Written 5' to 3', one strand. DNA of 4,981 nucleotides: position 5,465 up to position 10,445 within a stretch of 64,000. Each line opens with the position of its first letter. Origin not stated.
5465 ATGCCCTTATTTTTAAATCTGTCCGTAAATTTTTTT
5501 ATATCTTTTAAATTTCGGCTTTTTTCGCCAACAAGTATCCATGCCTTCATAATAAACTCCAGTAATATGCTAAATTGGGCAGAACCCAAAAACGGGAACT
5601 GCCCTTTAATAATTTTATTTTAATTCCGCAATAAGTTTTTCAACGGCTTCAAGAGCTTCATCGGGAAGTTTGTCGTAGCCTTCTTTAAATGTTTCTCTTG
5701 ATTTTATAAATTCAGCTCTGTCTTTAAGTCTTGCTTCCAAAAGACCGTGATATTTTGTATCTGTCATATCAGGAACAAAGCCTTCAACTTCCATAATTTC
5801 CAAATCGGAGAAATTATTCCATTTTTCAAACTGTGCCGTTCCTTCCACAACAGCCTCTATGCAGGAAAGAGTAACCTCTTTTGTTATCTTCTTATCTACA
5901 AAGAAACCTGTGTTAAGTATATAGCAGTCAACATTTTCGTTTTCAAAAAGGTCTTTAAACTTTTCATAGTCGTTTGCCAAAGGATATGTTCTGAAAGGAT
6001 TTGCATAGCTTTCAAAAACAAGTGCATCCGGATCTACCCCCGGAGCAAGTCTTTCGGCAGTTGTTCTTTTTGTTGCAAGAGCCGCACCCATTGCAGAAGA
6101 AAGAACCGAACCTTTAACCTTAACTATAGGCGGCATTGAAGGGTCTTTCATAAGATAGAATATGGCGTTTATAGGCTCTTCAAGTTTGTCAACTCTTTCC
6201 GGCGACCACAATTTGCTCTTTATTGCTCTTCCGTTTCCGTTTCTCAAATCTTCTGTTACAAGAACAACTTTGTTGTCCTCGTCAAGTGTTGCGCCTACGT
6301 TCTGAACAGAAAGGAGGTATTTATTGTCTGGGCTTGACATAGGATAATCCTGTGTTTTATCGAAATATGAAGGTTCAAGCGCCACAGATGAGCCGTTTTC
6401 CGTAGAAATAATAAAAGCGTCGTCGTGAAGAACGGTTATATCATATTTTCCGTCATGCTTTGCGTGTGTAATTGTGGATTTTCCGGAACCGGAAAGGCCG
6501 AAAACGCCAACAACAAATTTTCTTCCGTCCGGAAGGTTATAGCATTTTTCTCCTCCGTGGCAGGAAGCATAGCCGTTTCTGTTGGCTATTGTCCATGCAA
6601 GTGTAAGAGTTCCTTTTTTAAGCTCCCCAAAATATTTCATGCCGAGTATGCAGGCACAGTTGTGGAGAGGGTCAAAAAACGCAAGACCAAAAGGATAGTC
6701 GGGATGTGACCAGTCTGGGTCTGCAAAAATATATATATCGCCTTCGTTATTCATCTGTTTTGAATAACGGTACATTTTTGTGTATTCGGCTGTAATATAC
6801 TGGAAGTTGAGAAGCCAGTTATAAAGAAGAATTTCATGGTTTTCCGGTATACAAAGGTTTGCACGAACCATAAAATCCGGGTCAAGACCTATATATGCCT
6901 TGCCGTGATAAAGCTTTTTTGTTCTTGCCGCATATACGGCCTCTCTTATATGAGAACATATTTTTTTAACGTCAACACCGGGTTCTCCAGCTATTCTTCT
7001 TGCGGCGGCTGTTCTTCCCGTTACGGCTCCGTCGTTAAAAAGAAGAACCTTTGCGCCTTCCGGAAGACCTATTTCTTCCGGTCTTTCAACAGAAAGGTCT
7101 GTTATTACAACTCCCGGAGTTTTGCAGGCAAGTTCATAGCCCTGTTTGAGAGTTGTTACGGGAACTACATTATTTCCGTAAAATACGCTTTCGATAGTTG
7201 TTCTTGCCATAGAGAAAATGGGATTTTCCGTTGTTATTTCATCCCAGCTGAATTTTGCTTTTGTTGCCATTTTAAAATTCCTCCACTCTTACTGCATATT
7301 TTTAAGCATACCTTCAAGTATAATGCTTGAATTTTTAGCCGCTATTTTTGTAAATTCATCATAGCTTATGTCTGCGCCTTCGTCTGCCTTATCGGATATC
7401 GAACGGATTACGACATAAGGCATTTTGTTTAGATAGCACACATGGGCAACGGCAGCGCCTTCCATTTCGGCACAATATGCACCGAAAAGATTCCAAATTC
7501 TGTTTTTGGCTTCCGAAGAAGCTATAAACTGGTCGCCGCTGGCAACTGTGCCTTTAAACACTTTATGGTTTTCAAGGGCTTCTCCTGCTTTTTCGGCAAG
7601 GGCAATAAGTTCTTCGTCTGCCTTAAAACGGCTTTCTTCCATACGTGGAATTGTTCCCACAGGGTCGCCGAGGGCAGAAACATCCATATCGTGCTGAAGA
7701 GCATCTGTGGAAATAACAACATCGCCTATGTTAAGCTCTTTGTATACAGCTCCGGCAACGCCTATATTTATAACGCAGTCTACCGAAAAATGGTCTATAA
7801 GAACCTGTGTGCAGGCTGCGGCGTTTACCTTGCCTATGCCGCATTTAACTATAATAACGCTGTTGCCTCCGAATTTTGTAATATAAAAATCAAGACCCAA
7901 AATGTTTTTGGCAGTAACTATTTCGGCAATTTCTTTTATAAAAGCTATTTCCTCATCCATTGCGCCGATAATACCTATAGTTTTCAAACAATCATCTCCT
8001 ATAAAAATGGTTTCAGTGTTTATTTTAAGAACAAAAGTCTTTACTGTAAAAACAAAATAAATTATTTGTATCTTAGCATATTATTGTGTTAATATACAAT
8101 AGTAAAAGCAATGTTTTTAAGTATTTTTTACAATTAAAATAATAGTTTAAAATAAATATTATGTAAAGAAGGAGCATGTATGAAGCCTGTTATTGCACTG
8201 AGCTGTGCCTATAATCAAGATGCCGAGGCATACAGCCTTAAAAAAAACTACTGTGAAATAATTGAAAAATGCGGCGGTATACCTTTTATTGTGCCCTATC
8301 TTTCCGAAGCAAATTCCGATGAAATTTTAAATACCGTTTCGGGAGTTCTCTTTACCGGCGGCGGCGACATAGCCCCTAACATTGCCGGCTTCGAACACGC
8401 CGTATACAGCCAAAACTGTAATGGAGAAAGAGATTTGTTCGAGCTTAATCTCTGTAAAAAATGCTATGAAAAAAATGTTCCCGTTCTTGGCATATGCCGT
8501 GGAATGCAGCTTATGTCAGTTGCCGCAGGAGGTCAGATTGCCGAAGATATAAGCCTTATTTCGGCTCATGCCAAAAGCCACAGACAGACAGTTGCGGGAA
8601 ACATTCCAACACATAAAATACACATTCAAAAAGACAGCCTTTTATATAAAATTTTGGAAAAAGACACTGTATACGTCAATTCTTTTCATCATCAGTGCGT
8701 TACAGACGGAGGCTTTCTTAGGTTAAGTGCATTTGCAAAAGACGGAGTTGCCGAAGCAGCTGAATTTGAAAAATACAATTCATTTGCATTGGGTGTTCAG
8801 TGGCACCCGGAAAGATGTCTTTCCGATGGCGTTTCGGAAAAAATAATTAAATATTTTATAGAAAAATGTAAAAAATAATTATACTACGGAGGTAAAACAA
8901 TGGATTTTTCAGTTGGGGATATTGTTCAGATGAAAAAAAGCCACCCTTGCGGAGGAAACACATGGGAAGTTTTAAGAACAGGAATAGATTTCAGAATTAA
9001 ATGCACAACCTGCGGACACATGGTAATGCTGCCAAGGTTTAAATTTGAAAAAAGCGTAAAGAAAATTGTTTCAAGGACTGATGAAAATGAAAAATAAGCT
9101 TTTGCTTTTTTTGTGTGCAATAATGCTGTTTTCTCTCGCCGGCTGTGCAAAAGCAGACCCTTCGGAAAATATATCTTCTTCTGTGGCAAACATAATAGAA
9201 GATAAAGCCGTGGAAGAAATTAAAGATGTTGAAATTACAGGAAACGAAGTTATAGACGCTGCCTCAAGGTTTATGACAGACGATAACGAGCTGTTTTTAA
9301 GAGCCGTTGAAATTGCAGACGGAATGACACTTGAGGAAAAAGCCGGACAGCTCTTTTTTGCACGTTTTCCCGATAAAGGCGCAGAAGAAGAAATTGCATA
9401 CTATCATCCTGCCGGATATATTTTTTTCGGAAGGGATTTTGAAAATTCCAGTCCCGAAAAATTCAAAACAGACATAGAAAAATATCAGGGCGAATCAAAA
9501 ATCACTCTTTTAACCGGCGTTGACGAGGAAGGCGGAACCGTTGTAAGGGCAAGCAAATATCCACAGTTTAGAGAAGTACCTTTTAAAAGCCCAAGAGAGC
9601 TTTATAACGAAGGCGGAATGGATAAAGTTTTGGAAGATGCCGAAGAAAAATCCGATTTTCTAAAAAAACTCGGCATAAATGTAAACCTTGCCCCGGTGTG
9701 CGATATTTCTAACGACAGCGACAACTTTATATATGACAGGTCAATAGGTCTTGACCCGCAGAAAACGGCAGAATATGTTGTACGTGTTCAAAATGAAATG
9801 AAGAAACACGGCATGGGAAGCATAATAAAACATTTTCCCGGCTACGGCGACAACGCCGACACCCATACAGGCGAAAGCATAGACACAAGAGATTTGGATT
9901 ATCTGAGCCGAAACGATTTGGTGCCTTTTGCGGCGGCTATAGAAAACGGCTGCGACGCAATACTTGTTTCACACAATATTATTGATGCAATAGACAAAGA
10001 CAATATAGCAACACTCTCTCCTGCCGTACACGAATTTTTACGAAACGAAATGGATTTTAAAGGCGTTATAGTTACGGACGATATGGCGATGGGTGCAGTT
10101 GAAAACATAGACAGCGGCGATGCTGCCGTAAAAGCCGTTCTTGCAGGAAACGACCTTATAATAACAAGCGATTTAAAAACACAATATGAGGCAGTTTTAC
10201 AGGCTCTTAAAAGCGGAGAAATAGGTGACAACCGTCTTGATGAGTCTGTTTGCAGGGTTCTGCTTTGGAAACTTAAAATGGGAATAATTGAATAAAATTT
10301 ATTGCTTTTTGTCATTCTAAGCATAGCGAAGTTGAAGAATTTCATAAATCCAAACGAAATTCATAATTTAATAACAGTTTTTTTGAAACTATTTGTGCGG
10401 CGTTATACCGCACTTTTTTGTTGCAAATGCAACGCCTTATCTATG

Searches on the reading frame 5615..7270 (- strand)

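Call 73: search_protein_families(library=pfam, proteins=[window:5615-7270:-], max_evalue=0.00001)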
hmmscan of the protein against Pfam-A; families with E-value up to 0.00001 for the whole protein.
window:5615-7270:- (551 aa): 1 family
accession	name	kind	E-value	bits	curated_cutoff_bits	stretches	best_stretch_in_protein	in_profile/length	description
PF01293.25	PEPCK_ATP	-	5.2e-15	55.5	26.5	1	107-487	74-448/465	Phosphoenolpyruvate carboxykinase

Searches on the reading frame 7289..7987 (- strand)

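Call 73: search_protein_families(library=pfam, proteins=[window:7289-7987:-], max_evalue=0.00001)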
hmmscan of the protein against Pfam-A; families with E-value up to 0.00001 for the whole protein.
window:7289-7987:- (232 aa): 1 family
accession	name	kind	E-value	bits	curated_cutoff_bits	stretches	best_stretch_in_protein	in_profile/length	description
PF01048.26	PNP_UDP_1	-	4.3e-61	206.7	25.1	1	3-228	1-232/233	Phosphorylase superfamily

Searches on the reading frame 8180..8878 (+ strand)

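Call 73: search_protein_families(library=pfam, proteins=[window:8180-8878:+], max_evalue=0.00001)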
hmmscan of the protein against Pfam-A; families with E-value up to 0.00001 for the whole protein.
window:8180-8878:+ (232 aa): 2 families
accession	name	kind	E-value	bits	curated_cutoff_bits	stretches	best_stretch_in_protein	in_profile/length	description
PF07722.19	Peptidase_C26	-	2.1e-57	194.9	20.5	1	12-211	17-219/219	Peptidase C26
PF00117.34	GATase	-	1.7e-13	51.1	22.8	1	89-222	62-183/190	Glutamine amidotransferase class-I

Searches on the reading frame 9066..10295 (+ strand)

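Call 73: search_protein_families(library=pfam, proteins=[window:9066-10295:+], max_evalue=0.00001)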
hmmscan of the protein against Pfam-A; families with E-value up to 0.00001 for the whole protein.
window:9066-10295:+ (409 aa): 1 family
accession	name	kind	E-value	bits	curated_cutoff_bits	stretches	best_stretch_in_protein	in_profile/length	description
PF00933.27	Glyco_hydro_3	-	2.7e-52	178.6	27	1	88-399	1-314/316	Glycosyl hydrolase family 3 N terminal domain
